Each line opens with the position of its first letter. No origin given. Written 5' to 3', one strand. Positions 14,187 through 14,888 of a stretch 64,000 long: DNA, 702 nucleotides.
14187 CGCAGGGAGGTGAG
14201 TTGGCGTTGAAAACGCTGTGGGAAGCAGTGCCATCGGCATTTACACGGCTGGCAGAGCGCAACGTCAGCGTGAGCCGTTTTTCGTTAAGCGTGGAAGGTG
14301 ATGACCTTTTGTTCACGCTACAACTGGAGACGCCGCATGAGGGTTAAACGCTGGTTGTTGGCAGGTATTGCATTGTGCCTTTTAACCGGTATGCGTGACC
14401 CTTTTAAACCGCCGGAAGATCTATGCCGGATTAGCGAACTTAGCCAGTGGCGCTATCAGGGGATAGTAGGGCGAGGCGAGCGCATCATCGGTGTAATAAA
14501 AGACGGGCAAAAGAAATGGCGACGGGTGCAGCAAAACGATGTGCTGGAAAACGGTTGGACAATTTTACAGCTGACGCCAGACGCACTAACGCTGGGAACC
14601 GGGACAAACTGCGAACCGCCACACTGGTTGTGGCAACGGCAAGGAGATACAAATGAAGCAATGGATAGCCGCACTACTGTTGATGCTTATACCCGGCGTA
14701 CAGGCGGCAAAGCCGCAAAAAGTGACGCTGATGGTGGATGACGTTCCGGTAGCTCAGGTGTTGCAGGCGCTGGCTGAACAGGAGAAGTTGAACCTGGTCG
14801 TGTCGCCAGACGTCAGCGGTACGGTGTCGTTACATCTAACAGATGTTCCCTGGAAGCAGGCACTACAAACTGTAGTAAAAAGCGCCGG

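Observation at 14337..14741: Unusually long (89-nt) overlap between hofP and hofQ reading frames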

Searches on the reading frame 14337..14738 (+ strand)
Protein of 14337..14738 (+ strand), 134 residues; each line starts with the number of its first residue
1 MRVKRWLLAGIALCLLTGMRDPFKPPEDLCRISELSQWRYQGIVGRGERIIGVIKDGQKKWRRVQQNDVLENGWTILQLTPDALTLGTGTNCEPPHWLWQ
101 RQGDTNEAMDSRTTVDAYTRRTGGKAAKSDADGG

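Call 9: find_homologous_proteins(query=window:14337-14738:+, max_evalue=0.001)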
Query window:14337-14738:+ (134 aa): 71 proteins with E <= 0.001 among 80 candidates.
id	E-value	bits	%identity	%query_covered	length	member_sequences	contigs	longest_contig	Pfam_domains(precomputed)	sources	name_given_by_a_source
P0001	2.8e-89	314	81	100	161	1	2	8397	PF10748.15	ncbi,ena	-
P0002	1.6e-83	296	97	100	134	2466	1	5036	PF10748.15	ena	-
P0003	1.7e-80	286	98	96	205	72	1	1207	PF10748.15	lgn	-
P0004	4.9e-78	278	96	95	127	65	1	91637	PF10748.15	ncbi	ncbi:DNA utilization protein HofP [Escherichia coli]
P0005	3.0e-75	269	87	100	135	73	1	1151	PF10748.15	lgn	-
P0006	5.1e-75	268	89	100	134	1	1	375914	PF10748.15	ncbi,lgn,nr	ncbi:DUF2531 family protein [Escherichia coli]|nr:DUF2531 family protein [Escherichia coli]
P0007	1.2e-70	254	84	100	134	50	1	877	PF10748.15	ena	-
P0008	2.9e-70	253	97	86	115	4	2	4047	PF10748.15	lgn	-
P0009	1.0e-66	241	96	82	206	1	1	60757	PF10748.15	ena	-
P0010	1.6e-57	211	77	100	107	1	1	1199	PF10748.15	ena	-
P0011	1.1e-54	202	83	84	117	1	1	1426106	PF10748.15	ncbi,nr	ncbi:protein involved in utilization of DNA as a carbon source [Escherichia coli]|nr:protein involve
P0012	8.9e-54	199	63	100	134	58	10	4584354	PF10748.15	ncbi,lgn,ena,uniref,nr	ncbi:HofP DNA utilization family protein [Escherichia fergusonii]|uniref:HofP DNA utilization family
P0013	3.6e-52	194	64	99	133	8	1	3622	PF10748.15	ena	-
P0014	4.5e-52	194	98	66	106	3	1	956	PF10748.15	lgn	-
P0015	1.3e-51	192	96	69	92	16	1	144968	PF10748.15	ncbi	ncbi:hypothetical protein BT08F35_13160 [Escherichia coli]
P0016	5.2e-51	190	98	65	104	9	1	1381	PF10748.15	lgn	-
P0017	8.9e-50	186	61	99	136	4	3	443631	PF10748.15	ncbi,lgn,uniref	ncbi:HofP DNA utilization family protein [Citrobacter arsenatis]|uniref:HofP DNA utilization family 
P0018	9.6e-50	186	61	100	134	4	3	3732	PF10748.15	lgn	-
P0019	2.9e-48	181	61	100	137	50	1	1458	PF10748.15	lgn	-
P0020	4.4e-48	181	96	62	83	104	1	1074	PF10748.15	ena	-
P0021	4.7e-47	177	61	99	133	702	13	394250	PF10748.15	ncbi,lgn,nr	ncbi:DUF2531 family protein [Salmonella enterica subsp. enterica serovar Javiana]|nr:DUF2531 domain-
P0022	1.6e-46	176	59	99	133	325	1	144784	PF10748.15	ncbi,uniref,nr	ncbi:HofP DNA utilization family protein [Salmonella enterica]|uniref:HofP DNA utilization family pr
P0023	6.3e-46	174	59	99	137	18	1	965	PF10748.15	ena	-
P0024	1.5e-45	173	99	58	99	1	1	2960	PF10748.15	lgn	-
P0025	1.8e-45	172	59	99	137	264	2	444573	PF10748.15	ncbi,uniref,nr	ncbi:DUF2531 family protein [Citrobacter sp. Cpo061]|uniref:HofP DNA utilization family protein n=1 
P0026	4.0e-45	171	60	99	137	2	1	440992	PF10748.15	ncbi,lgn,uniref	ncbi:HofP DNA utilization family protein [Citrobacter portucalensis]|uniref:HofP DNA utilization fam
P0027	3.3e-44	168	55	99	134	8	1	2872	PF10748.15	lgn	-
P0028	7.2e-44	167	57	99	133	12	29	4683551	PF10748.15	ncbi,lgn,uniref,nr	ncbi:TPA: DUF2531 family protein [Salmonella bongori]|uniref:Type IV pilus biogenesis protein PilP n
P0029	1.5e-43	166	100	57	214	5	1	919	PF25319.2,PF10748.15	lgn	-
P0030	1.7e-43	166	99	56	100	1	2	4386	PF10748.15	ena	-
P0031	1.5e-41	160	80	64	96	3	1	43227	PF10748.15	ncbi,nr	ncbi:DUF2531 family protein, partial [Escherichia coli]|nr:DUF2531 family protein [Escherichia coli]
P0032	1.1e-40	157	99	54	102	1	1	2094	PF10748.15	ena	-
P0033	5.4e-40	155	83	67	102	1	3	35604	PF10748.15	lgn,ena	-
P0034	1.2e-39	153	76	78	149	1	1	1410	PF10748.15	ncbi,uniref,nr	ncbi:DUF2531 family protein [Providencia rettgeri]|uniref:DUF2531 family protein n=1 Tax=Providencia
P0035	7.4e-37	144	79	67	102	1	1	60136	PF10748.15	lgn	-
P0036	1.5e-36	143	79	66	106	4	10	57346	PF10748.15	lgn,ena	-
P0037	1.8e-36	143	98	49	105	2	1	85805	PF10748.15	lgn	-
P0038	6.2e-36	141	68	63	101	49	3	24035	PF10748.15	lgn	-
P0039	7.3e-35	138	49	100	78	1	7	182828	PF10748.15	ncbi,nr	ncbi:HofP DNA utilization family protein [Escherichia coli]|nr:DUF2531 family protein [Escherichia c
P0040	1.3e-34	137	89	54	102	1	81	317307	PF10748.15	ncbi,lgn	-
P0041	3.2e-34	136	97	49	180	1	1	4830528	PF07660.20,PF10748.15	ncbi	-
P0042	4.6e-34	135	95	47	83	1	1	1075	PF10748.15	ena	-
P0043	8.6e-33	131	98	46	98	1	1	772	PF10748.15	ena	-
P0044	6.1e-32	128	77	60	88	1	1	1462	PF10748.15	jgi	jgi:hypothetical protein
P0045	2.6e-31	126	97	45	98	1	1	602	PF10748.15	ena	-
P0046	4.7e-31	126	97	45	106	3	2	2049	PF10748.15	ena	-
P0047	7.6e-31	125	69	55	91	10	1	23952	PF10748.15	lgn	-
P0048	4.1e-30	122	98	44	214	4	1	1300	PF25319.2,PF10748.15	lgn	-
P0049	8.2e-30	122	95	44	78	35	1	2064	PF10748.15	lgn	-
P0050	4.5e-29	119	93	44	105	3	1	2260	PF10748.15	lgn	-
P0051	5.3e-29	119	98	42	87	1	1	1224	PF10748.15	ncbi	-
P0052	9.2e-29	118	93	44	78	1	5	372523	PF10748.15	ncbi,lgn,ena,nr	ncbi:hypothetical protein AC26_3660 [Escherichia coli 1-176-05_S3_C2]|nr:hypothetical protein AC26_3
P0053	1.7e-28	117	93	45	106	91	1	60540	PF10748.15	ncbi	-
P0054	2.0e-28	117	49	99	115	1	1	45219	PF10748.15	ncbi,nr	ncbi:MAG: HofP DNA utilization family protein [Citrobacter freundii]|nr:HofP DNA utilization family 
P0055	1.9e-27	114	90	45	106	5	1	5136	PF10748.15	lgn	-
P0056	3.9e-27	113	85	46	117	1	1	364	PF10748.15,PF00206.26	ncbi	ncbi:HofP DNA utilization family protein, partial [Escherichia sp. R-CC3]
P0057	7.1e-27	112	69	63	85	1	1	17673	PF10748.15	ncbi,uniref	ncbi:HofP DNA utilization family protein [Acinetobacter baumannii]|uniref:HofP DNA utilization famil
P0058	1.3e-25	108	88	44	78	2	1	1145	PF10748.15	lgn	-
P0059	1.3e-25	108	74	54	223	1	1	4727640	PF00263.27,PF10748.15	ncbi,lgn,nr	ncbi:DUF2531 family protein [Escherichia coli]|nr:DUF2531 family protein [Escherichia coli]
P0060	2.0e-24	104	98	37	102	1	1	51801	PF10748.15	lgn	-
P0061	5.1e-24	103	98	37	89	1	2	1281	PF10748.15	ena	-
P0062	4.1e-23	100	98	36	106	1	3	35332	PF10748.15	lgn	-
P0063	9.0e-22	95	64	69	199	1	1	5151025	PF10748.15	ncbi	-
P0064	1.7e-21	95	90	38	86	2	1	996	PF10748.15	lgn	-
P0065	3.3e-20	90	80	41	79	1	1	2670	PF10748.15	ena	-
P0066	3.7e-20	90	92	37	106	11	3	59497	PF10748.15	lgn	-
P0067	8.7e-19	86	91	34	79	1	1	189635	PF10748.15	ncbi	-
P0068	2.9e-14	71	55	60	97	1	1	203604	PF10748.15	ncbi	-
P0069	1.7e-12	65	48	59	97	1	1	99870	PF10748.15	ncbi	-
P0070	2.0e-10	59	53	58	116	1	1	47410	PF10748.15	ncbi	-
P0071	1.9e-9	55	51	54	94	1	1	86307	PF10748.15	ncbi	-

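Call 30: predict_structure(alignment_id=A2)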
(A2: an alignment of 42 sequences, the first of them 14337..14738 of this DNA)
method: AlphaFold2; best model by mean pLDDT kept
length: 134 residues; sequences in the alignment: 42
mean_pLDDT: 78.6   pTM: 0.57
mean pLDDT of the five models: 78.6, 77.7, 76.7, 75.9, 75.0
residues with pLDDT >= 90: 58; 70-90: 39; 50-70: 11; < 50: 26
segments of 3 or more residues with pLDDT < 50: 108-128, 130-134
pLDDT, mean of each block of 10 residues (from residue 1): 78 77 79 91 89 94 96 95 94 93 64 43 44 43
secondary structure, 60 per line:
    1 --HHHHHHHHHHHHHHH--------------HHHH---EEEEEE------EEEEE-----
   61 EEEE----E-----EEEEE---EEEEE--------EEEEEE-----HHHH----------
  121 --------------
elements in order: H3-17 H32-35 E39-44 E51-55 E61-64 E75-79 E83-87 E96-101 H107-110
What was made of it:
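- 14424..14648 (+): Folded core of HofP (residues about 30-104), a PilP / GspC-HR-like beta domain with invariant Cys30 and Cys92, ending in the conserved W-x-W-x-R-(Q/E)-G motif. AlphaFold pLDDT is about 90 or above for residues 31-100 (call 30).
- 14649..14738 (+): HofP C-terminal tail (residues 105-134, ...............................): hydrophilic, predicted disordered, variable in sequence and length between species. pLDDT below 50 for residues 108-128 and 130-134 (call 30).
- On PilP family (type IV pilus alignment-complex lipoprotein): The model core has pLDDT above 90 (call 30).
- Tail disordered: call 30. The tail is predicted to be disordered (call 30).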

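Call 32: search_protein_representatives(alignment_id=A2)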
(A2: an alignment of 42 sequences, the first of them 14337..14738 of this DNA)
Query: 42 sequences, 135 profile positions. Proteins with E-value up to 0.001 (for the whole library): 190; up to 1e-10: 71; up to 1e-30: 17. The best 150 are listed.
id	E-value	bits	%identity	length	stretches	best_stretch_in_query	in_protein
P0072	3.4e-46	172.2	-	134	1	1-135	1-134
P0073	1.8e-45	169.9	-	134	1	1-135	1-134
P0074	2.8e-45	169.2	-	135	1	1-134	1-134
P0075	5.4e-43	161.8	-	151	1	1-135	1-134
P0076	2.0e-41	156.7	-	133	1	3-132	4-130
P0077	9.6e-40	151.3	-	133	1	1-135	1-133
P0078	1.9e-39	150.3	-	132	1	3-121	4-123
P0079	2.3e-39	150.1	-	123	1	1-117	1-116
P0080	4.3e-39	149.2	-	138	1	5-130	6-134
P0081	6.4e-39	148.7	-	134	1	4-132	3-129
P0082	1.1e-37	144.7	-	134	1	1-135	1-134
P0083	2.9e-36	140.1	-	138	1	1-115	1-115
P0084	1.2e-34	134.8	-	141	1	7-104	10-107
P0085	1.2e-34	134.8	-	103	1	7-105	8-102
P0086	3.0e-34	133.5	-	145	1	7-135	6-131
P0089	7.6e-23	96.6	-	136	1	6-117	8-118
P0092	1.1e-20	89.6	-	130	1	6-126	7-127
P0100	5.5e-18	80.9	-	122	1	1-106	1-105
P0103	4.4e-17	77.9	-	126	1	1-112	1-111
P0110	9.4e-15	70.4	-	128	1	1-118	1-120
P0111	1.1e-14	70.2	-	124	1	1-115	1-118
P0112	1.8e-14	69.5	-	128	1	1-107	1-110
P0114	1.9e-14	69.4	-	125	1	4-114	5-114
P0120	1.1e-13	67.0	-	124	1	5-119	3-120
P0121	1.2e-13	66.9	-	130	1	4-125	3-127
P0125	1.3e-12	63.5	-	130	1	3-123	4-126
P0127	1.4e-12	63.4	-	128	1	1-117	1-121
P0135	3.7e-11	58.8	-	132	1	4-126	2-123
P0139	1.3e-10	57.0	-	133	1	8-95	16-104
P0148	7.9e-10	54.5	-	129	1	6-118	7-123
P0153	1.1e-09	54.0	-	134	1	1-126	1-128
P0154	1.3e-09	53.7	-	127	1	3-116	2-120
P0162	6.9e-09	51.4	-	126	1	5-116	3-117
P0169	1.7e-08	50.2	-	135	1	6-101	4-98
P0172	2.2e-08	49.8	-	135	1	19-87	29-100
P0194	4.3e-07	45.6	-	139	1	19-88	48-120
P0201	1.1e-06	44.3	-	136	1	7-124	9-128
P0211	3.7e-06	42.6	-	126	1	6-113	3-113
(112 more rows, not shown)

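Call 34: find_encoding_contigs(protein=P0110, flank=2500, max_places=1)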
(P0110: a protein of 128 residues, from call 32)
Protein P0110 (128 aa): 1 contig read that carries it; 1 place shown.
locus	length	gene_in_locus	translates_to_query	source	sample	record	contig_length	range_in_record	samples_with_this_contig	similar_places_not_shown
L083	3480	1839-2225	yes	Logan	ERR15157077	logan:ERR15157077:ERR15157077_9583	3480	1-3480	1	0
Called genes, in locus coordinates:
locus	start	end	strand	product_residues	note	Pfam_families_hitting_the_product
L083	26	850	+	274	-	PF11104:PilM_2 (weak)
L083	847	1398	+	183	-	-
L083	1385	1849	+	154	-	PF25319:HofO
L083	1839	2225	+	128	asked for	PF10748:HofP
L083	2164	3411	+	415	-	PF07660:STN (faint), PF03958:Secretin_N, PF00263:Secretin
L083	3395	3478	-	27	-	?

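Call 35: find_encoding_contigs(protein=P0092, flank=2500, max_places=1)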
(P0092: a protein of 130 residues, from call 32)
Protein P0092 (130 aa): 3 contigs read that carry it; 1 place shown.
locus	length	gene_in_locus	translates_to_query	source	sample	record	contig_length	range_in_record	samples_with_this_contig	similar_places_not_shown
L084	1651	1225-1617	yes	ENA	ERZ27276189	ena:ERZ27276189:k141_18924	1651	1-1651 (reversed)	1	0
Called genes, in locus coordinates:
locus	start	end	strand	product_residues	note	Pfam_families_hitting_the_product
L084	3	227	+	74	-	?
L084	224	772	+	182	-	PF05137:PilN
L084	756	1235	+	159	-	PF25319:HofO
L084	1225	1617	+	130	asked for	PF10748:HofP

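Call 36: find_encoding_contigs(protein=P0120, flank=2500, max_places=1)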
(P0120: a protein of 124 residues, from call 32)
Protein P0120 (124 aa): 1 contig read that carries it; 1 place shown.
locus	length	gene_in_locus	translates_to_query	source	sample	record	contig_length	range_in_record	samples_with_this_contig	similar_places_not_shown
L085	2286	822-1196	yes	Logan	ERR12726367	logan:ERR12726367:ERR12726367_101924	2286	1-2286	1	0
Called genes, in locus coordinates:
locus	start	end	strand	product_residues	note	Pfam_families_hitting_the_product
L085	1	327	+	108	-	?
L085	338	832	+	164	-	PF25319:HofO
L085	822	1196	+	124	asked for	PF10748:HofP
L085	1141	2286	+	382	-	?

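Call 37: list_cluster_members(proteins=[P0089, P0092, P0100, P0103, P0110, P0114, P0120, P0125, P0135, P0153])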
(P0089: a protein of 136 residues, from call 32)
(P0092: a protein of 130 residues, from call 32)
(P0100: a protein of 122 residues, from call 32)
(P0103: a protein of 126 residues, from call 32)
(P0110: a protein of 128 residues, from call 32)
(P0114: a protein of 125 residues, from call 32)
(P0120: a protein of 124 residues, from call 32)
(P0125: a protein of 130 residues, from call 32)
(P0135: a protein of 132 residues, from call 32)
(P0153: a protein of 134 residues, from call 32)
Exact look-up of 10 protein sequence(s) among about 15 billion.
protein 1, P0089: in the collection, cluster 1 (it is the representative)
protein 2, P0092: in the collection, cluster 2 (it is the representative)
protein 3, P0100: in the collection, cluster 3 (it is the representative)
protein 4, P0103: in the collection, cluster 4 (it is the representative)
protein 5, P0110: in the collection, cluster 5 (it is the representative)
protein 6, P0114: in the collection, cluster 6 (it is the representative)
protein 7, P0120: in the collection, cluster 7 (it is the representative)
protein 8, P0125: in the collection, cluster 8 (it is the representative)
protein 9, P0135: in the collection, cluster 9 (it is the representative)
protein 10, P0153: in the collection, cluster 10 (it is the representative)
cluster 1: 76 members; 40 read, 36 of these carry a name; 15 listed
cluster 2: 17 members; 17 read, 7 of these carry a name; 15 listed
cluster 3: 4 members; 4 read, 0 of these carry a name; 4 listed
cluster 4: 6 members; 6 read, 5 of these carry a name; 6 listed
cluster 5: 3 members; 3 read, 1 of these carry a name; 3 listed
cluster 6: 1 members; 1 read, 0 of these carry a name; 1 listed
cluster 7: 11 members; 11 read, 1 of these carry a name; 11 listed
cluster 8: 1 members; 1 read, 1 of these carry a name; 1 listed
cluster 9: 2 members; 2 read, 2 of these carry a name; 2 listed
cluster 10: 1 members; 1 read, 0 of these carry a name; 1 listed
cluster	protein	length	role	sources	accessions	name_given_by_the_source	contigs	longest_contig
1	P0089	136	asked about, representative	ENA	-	-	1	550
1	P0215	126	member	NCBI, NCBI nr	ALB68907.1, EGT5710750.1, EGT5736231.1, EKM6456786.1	HofP DNA utilization family protein [Cronobacter dublinensis]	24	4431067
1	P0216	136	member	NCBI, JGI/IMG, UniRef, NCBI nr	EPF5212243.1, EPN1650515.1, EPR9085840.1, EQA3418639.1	HofP DNA utilization family protein [Cronobacter dublinensis] | HofP DNA utilization family protein n=1 Tax=Cronobacter dublinensis TaxID=413497 ...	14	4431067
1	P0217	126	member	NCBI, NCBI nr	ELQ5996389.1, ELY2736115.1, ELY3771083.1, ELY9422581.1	DUF2531 family protein [Cronobacter dublinensis] | HofP DNA utilization family protein [Cronobacter dublinensis]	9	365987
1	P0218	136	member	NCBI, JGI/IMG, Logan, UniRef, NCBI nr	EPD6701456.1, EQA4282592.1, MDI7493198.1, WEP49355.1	HofP DNA utilization family protein [Cronobacter dublinensis] | HofP DNA utilization family protein n=1 Tax=Cronobacter dublinensis TaxID=413497 ...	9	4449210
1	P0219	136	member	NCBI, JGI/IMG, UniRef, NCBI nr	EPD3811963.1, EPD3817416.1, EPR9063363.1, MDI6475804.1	HofP DNA utilization family protein [Cronobacter dublinensis] | HofP DNA utilization family protein n=1 Tax=Cronobacter dublinensis TaxID=413497 ...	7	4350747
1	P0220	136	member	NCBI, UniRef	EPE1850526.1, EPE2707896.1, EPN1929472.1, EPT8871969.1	HofP DNA utilization family protein [Cronobacter dublinensis] | HofP DNA utilization family protein n=1 Tax=Cronobacter dublinensis TaxID=413497 ...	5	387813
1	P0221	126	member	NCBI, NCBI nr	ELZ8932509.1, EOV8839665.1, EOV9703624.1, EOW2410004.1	HofP DNA utilization family protein [Cronobacter dublinensis] | DUF2531 family protein [Cronobacter dublinensis]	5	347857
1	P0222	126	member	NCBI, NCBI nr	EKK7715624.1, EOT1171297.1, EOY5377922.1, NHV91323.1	HofP DNA utilization family protein [Cronobacter dublinensis]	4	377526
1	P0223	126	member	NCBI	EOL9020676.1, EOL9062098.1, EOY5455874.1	HofP DNA utilization family protein [Cronobacter dublinensis]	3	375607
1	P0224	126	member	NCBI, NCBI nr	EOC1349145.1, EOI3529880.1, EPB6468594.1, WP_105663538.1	DUF2531 family protein [Cronobacter dublinensis] | HofP DNA utilization family protein [Cronobacter dublinensis]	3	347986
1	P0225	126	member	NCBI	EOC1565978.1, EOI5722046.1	DUF2531 family protein [Cronobacter dublinensis]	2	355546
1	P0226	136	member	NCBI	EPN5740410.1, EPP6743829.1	HofP DNA utilization family protein [Cronobacter dublinensis]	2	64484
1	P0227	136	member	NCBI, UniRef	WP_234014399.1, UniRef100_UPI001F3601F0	HofP DNA utilization family protein [Cronobacter dublinensis] | HofP DNA utilization family protein n=1 Tax=Cronobacter dublinensis TaxID=413497 ...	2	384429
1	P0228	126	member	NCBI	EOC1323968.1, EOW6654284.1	DUF2531 family protein [Cronobacter dublinensis]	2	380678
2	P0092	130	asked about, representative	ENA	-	-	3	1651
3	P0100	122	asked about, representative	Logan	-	-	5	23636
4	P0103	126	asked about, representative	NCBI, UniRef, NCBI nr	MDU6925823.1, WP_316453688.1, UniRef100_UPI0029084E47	HofP DNA utilization family protein [Franconibacter helveticus] | HofP DNA utilization family protein n=1 Tax=Franconibacter helveticus TaxID=357240 ...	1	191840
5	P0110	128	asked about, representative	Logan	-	-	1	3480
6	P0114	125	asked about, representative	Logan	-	-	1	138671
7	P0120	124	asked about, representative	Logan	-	-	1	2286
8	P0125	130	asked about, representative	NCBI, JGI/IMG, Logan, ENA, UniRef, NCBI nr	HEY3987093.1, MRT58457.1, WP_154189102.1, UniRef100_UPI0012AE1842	HofP DNA utilization family protein [Cedecea sp.] | pilus assembly protein HofP | HofP DNA utilization family protein n=1 Tax=Cedecea sp. TaxID=1970739 RepID=UPI0012AE1842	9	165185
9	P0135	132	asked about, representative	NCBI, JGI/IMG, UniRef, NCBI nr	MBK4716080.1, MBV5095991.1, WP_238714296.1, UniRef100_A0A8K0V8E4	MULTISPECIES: HofP DNA utilization family protein [Tenebrionibacter/Tenebrionicola group] | hypothetical protein | DUF2531 family protein n=2 Tax=Tenebrionibacter/Tenebrionicola group TaxID=2969848 ...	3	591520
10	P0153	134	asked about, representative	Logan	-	-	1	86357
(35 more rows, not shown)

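Call 39: list_cluster_members(proteins=[P0111, P0112, P0121, P0127, P0148, P0154, P0162, P0201, P0211, P0169])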
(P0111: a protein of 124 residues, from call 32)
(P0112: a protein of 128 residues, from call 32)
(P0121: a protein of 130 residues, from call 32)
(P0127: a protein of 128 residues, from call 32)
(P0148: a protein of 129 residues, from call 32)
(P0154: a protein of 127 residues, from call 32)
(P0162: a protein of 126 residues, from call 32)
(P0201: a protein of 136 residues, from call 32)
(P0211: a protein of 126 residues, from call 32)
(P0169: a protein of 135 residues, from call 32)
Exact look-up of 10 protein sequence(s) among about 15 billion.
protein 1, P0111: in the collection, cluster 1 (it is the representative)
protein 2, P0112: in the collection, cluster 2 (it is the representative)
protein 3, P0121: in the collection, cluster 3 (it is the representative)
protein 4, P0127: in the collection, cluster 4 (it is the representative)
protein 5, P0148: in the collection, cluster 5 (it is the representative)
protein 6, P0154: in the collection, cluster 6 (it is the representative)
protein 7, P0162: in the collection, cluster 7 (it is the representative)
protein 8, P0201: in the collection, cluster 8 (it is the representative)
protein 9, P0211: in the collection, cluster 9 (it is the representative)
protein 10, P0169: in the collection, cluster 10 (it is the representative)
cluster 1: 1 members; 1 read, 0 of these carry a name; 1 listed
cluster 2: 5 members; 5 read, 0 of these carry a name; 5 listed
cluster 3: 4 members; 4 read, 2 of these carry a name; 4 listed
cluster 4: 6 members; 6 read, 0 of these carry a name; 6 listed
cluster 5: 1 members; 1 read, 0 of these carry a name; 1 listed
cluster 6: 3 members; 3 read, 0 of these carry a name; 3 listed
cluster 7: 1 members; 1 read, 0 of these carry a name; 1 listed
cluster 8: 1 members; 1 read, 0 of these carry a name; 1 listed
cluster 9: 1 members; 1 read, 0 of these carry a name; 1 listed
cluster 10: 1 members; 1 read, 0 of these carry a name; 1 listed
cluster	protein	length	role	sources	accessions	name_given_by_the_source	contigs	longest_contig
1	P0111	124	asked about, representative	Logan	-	-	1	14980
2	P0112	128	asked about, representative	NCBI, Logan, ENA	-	-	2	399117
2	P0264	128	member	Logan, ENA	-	-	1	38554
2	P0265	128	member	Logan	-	-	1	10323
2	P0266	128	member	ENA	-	-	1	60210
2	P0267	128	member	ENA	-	-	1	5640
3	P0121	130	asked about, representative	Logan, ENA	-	-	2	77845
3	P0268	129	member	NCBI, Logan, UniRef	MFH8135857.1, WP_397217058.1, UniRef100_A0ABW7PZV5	HofP DNA utilization family protein [Pantoea osteomyelitidis] | HofP DNA utilization family protein n=1 Tax=Pantoea osteomyelitidis TaxID=3230026 ...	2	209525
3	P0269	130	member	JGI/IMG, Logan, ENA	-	pilus assembly protein HofP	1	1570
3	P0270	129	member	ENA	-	-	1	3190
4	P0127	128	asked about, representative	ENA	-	-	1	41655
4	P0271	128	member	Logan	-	-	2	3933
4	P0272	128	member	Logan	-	-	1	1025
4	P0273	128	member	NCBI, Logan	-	-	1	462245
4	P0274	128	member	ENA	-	-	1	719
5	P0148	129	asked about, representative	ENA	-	-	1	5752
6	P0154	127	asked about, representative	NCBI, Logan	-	-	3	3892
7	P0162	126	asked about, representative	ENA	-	-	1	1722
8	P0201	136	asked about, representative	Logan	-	-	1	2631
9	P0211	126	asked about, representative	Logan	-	-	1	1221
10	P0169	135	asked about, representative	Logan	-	-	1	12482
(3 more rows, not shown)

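Call 40: find_encoding_contigs(protein=P0112, flank=2500, max_places=1)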
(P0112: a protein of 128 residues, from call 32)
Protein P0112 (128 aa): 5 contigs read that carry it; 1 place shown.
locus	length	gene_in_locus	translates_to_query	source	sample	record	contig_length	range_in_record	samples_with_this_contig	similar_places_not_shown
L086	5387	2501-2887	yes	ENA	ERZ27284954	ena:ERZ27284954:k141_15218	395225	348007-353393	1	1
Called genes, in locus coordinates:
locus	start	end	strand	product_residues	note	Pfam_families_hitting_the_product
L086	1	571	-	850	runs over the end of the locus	PF00912:Transgly, PF17092:PCB_OB, PF00905:Transpeptidase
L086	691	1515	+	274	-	-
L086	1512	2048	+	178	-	PF05137:PilN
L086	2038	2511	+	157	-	PF25319:HofO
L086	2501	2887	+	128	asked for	PF10748:HofP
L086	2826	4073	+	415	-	PF07660:STN (weak), PF03958:Secretin_N, PF00263:Secretin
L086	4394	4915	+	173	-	PF02224:Cytidylate_kin (faint), PF13238:AAA_18 (weak), PF13671:AAA_33 (weak), PF01202:SKI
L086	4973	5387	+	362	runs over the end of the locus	PF13685:Fe-ADH_2, PF01761:DHQ_synthase, PF24621:DHQS_C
